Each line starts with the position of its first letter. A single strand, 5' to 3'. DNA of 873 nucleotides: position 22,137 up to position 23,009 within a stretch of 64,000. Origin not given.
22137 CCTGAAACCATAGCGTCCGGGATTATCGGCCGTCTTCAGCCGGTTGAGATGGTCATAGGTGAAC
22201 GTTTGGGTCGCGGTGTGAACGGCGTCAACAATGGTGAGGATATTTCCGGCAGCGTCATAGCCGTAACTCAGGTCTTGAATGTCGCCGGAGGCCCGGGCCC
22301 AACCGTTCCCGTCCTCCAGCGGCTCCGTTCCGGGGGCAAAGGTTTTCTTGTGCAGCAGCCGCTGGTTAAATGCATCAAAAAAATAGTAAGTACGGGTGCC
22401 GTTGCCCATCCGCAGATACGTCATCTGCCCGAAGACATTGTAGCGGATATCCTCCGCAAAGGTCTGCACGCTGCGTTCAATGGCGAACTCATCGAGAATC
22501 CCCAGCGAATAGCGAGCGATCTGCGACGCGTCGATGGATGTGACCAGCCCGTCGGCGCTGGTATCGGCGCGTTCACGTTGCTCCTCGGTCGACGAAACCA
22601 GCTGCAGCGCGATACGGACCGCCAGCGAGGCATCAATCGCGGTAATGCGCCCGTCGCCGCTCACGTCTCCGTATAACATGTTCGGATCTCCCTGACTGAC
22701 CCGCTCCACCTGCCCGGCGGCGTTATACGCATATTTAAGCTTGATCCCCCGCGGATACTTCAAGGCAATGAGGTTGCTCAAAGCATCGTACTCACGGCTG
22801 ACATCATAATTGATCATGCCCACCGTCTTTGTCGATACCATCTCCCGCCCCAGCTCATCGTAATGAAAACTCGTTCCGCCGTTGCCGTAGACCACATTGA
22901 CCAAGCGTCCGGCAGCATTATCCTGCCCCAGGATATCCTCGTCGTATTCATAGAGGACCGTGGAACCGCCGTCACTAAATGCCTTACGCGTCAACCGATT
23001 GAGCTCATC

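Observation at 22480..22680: Canonical dockerin module embedded inside the RHS shell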

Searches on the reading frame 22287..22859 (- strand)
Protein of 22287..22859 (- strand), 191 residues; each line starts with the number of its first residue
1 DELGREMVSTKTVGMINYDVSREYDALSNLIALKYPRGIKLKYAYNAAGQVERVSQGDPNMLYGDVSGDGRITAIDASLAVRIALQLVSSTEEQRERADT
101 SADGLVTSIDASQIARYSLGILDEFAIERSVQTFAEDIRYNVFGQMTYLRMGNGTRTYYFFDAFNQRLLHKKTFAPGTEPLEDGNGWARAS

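Call 58: search_protein_representatives(protein=window:22287-22859:-)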
Query: 191 residues. Proteins with E-value up to 0.001 (for the whole library): 4748; up to 1e-10: 190; up to 1e-30: 5. The best 150 are listed.
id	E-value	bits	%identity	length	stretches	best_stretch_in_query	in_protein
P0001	6.2e-118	407.5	100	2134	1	1-191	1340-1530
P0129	3.4e-42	160.9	31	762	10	57-129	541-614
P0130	1.6e-41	158.7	39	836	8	58-120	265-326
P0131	2.2e-32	129.0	42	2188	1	1-190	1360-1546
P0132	1.2e-31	126.6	38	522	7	62-122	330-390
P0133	7.9e-30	120.6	33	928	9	53-121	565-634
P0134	1.7e-29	119.5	28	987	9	59-119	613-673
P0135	1.0e-28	117.0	36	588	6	62-126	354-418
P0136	1.6e-27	113.1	37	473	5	52-124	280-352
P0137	3.5e-25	105.5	38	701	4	61-127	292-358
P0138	8.5e-25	104.2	36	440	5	58-124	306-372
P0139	1.2e-24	103.8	35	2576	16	10-50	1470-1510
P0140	3.5e-24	102.2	33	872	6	61-118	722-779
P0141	8.0e-24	101.1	33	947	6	46-127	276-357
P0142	2.1e-22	96.4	39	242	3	61-126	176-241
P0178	2.8e-15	73.2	26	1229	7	10-117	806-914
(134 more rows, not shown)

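Call 61: find_encoding_contigs(protein=P0131, flank=10000, max_places=3)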
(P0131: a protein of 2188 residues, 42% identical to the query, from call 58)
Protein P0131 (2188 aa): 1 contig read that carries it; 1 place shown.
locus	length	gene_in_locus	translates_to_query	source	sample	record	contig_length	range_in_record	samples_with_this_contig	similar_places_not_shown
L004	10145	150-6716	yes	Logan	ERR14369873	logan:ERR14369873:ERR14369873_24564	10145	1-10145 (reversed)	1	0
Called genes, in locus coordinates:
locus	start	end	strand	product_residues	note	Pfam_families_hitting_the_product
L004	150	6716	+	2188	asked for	PF03534:SpvB, PF13517:FG-GAP_3 (faint), PF01839:FG-GAP (faint), PF12256:TcdB_toxin_midN, PF20041:DUF6443, PF00404:Dockerin_1, PF05593:RHS_repeat (weak)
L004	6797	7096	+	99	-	-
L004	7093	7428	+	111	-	-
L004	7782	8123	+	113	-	-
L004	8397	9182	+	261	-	PF08843:AbiEii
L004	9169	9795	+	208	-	PF13338:AbiEi_4 (weak)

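Call 65: list_cluster_members(proteins=[P0178, P0131, P0001, P0121])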
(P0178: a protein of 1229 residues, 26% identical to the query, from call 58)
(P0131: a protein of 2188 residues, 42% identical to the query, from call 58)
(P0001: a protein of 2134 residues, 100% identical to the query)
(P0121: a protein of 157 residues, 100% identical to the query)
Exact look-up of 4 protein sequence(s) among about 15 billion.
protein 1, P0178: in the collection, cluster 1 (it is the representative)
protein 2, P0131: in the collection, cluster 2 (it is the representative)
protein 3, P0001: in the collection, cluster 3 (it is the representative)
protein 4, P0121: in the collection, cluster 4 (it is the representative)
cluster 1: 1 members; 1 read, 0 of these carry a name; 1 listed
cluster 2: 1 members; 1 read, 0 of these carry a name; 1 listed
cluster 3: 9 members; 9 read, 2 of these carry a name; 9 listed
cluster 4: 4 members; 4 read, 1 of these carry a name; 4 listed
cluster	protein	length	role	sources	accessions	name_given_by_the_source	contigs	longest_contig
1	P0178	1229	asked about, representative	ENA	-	-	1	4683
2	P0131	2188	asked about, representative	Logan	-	-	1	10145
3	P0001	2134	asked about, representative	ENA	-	-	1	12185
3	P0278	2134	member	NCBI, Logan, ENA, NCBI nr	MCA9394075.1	MAG: VCBS repeat-containing protein [Candidatus Omnitrophica bacterium] | VCBS repeat-containing protein [Candidatus Omnitrophota bacterium]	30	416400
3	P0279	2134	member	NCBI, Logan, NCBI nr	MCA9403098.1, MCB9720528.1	MAG: VCBS repeat-containing protein [Candidatus Omnitrophica bacterium] | VCBS repeat-containing protein [Candidatus Omnitrophota bacterium]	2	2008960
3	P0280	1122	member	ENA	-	-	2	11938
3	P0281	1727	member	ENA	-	-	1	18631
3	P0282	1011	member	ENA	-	-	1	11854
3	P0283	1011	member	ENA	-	-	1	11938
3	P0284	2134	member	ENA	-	-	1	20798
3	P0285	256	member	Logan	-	-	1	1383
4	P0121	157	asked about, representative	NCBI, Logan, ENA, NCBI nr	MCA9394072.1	MAG: hypothetical protein KC900_07700 [Candidatus Omnitrophica bacterium] | hypothetical protein [Candidatus Omnitrophota bacterium]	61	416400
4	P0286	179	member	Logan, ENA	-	-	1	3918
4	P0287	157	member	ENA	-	-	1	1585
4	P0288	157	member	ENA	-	-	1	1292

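Call 72: find_homologous_proteins(query=A4, max_evalue=0.00001)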
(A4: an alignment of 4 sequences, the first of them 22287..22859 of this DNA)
Query A4 (4 sequences) (191 aa, profile of the alignment): 2 proteins with E <= 0.00001 among 1527 candidates.
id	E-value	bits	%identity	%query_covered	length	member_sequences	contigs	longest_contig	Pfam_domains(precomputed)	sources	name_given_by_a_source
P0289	3.1e-6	46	42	30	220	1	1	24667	PF00404.25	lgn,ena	-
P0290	7.6e-6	44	34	32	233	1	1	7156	PF00404.25,PF00963.25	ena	-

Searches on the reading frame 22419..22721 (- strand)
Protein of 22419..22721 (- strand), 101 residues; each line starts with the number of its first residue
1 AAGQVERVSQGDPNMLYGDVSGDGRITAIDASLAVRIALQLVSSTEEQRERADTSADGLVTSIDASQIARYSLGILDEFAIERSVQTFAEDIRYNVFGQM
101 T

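Call 5: search_protein_families(library=pfam, proteins=[window:22419-22721:-], max_evalue=10)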
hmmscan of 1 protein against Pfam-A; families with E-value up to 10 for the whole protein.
seq(101 aa): 2 families
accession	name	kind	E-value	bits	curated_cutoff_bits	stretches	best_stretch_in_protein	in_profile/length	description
PF00404.24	Dockerin_1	-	1.2e-11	45.1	22.9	1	17-71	1-55/57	Dockerin type I domain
PF21550.3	MTIP_N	-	0.019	15.7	27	2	6-57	5-55/71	Myosin A tail domain interacting protein, N-terminal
